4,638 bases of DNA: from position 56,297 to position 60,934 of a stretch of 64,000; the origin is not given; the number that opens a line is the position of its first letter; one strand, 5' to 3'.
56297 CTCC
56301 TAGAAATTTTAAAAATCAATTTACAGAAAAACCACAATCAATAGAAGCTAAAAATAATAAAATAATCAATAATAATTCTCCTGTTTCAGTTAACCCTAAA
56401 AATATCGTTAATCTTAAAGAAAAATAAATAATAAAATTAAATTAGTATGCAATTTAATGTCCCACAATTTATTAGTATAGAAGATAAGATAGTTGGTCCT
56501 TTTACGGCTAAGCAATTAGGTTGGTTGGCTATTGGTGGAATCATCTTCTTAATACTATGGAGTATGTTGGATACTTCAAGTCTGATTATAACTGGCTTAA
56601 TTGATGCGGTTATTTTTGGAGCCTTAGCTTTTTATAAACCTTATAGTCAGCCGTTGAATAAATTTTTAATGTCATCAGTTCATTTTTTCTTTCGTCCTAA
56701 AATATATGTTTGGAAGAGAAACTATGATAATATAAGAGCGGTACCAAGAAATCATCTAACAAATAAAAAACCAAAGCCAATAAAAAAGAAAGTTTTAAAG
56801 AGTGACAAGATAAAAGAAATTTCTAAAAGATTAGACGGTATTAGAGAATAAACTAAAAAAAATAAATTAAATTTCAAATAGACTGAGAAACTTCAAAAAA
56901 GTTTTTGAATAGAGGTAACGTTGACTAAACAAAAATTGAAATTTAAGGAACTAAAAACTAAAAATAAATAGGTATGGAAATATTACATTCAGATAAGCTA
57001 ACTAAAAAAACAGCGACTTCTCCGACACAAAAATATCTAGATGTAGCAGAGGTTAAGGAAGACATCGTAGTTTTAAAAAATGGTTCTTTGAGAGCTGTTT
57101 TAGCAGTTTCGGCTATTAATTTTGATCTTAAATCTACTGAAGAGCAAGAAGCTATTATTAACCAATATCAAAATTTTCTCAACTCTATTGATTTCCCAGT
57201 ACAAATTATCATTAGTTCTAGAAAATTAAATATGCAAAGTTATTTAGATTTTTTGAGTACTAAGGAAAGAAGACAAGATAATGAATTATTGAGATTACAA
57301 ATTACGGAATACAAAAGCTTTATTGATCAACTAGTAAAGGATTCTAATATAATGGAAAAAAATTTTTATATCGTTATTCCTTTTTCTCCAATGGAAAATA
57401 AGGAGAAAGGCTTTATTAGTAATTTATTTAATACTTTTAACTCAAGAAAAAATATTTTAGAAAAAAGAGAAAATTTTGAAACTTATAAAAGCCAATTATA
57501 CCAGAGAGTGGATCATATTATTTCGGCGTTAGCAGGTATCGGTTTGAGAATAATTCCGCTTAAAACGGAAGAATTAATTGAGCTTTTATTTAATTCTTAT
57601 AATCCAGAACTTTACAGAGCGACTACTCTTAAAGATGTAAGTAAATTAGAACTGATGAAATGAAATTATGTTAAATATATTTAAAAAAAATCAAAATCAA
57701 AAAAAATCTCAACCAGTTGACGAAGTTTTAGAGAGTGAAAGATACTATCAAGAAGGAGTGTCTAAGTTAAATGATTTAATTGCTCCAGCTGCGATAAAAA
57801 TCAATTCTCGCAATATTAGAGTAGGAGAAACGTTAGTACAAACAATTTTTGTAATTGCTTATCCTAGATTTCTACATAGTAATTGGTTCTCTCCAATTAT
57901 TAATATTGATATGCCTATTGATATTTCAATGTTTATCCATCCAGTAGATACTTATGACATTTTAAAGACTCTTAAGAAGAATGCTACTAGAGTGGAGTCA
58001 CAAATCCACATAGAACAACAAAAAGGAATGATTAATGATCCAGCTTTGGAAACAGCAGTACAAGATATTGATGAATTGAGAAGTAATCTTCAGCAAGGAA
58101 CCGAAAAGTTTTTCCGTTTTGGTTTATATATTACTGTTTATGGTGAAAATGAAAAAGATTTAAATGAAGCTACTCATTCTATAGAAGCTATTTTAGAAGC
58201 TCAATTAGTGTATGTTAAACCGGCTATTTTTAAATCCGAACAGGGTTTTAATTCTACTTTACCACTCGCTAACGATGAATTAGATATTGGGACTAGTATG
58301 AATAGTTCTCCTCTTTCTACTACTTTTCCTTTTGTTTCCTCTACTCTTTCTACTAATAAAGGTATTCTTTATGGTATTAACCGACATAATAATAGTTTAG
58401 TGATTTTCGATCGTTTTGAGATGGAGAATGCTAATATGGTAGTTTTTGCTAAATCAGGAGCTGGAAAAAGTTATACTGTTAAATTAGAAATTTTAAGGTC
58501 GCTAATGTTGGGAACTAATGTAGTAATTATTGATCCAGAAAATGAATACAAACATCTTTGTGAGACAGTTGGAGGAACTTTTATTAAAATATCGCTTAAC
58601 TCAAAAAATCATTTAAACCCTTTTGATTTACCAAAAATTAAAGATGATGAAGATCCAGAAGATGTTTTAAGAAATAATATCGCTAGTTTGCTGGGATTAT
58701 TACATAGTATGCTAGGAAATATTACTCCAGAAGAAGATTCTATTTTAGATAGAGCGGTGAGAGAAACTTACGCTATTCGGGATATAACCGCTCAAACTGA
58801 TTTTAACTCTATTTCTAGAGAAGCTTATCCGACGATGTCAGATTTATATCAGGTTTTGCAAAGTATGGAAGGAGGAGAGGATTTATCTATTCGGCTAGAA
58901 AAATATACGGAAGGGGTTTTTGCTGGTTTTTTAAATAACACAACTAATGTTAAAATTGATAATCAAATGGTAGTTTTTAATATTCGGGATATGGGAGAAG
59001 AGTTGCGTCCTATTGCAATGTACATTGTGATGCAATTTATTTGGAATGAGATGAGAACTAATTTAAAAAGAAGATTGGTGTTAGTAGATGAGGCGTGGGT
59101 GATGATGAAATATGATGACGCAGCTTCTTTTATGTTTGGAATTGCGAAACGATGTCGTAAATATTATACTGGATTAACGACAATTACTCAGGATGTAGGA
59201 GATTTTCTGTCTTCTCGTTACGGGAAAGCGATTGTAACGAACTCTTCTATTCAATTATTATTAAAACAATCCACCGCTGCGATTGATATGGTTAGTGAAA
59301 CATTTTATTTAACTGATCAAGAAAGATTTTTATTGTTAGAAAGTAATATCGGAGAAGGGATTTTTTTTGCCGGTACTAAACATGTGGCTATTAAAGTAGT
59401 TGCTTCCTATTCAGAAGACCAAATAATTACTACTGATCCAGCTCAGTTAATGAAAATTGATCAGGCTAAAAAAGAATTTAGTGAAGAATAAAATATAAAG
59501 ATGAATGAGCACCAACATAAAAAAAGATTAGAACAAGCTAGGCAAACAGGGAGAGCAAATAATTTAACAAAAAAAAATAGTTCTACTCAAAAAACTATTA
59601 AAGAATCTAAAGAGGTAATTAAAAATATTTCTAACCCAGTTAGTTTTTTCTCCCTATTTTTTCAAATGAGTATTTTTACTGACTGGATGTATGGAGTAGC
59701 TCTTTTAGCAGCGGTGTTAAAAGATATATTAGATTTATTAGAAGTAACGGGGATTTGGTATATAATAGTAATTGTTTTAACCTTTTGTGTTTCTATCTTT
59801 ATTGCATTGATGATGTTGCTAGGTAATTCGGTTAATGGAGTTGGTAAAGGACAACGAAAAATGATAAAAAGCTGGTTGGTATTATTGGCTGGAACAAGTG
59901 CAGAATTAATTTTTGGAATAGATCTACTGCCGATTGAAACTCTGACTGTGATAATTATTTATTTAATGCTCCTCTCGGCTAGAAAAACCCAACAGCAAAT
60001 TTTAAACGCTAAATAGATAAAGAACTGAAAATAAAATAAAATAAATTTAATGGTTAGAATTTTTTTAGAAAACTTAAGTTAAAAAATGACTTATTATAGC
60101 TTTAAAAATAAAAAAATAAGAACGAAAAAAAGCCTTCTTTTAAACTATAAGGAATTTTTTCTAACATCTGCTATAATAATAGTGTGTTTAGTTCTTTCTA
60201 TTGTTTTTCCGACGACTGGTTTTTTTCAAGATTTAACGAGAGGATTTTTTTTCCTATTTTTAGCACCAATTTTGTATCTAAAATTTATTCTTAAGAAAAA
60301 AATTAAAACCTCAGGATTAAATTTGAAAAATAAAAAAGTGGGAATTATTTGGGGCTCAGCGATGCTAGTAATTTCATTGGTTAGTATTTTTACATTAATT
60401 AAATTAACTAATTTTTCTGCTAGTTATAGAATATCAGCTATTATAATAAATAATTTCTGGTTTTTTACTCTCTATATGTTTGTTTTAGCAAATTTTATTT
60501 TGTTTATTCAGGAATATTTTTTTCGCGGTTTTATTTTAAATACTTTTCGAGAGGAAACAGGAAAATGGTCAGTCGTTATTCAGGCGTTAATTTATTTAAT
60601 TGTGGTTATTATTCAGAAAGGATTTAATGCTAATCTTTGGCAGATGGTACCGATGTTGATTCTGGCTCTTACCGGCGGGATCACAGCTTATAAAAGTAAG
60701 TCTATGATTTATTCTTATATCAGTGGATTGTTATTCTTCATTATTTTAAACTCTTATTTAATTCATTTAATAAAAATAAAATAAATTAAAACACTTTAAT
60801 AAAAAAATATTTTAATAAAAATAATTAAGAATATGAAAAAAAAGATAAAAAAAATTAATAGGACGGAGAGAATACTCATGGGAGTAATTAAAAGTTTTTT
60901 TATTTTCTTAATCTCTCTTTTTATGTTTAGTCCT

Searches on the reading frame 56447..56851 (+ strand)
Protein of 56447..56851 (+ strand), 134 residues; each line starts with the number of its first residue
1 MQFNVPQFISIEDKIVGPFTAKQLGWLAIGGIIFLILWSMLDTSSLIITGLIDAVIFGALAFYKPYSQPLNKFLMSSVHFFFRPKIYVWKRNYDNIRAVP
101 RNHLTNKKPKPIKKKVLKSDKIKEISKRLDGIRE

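Call 12: search_protein_families(library=pfam, proteins=[window:56447-56851:+], max_evalue=0.00001)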
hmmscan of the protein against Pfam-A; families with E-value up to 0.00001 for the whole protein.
window:56447-56851:+ (134 aa): 1 family
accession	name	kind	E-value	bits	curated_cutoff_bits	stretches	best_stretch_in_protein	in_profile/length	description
PF12666.12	PrgI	-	1.4e-10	42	27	1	5-88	2-90/91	PrgI family protein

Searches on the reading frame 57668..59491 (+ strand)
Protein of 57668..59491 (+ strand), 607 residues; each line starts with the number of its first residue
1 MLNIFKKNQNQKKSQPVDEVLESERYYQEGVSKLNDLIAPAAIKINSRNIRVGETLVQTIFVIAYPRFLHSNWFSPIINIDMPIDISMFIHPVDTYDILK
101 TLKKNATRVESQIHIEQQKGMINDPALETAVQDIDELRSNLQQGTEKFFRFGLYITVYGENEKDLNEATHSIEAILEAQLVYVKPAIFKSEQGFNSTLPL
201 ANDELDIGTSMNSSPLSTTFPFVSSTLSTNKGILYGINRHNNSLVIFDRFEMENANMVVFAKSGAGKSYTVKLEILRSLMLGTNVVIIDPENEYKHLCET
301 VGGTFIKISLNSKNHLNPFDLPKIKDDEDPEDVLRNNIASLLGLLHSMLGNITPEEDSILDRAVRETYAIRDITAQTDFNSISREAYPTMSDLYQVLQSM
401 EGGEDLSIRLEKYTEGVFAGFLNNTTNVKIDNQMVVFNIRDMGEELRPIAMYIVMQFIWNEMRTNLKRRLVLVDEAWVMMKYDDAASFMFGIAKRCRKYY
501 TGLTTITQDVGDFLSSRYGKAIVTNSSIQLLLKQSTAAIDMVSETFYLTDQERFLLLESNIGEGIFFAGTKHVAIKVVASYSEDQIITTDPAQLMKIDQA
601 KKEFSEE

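Call 12: search_protein_families(library=pfam, proteins=[window:57668-59491:+], max_evalue=0.00001)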
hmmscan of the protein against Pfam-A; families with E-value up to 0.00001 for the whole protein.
window:57668-59491:+ (607 aa): 4 families
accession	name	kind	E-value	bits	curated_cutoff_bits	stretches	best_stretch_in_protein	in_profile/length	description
PF19044.6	P-loop_TraG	-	5e-31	108.2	25.8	1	252-562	27-348/413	TraG P-loop domain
PF12846.13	AAA_10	-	8.8e-12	45.2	27.5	1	253-522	20-295/362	AAA-like domain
PF01935.23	DUF87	-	3.8e-10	40.7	23.2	1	257-387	26-145/220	Helicase HerA, central domain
PF11130.14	TraC_F_IV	-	5.2e-06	26.2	28.1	1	110-201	283-374/375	TraC protein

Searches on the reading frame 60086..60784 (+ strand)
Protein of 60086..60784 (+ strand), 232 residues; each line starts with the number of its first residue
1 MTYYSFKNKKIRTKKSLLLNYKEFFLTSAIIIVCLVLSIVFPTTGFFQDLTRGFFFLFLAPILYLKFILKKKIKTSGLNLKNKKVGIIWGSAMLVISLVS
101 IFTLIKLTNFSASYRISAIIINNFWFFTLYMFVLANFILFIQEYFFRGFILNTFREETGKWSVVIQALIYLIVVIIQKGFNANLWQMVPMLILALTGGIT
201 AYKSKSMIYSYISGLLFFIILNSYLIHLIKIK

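Call 12: search_protein_families(library=pfam, proteins=[window:60086-60784:+], max_evalue=0.00001)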
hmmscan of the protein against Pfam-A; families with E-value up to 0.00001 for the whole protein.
window:60086-60784:+ (232 aa): 1 family
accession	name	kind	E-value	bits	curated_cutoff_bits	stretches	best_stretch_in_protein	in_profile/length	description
PF02517.21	Rce1-like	-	6.8e-07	29.9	22.4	1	126-212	3-85/93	Type II CAAX prenyl endopeptidase Rce1-like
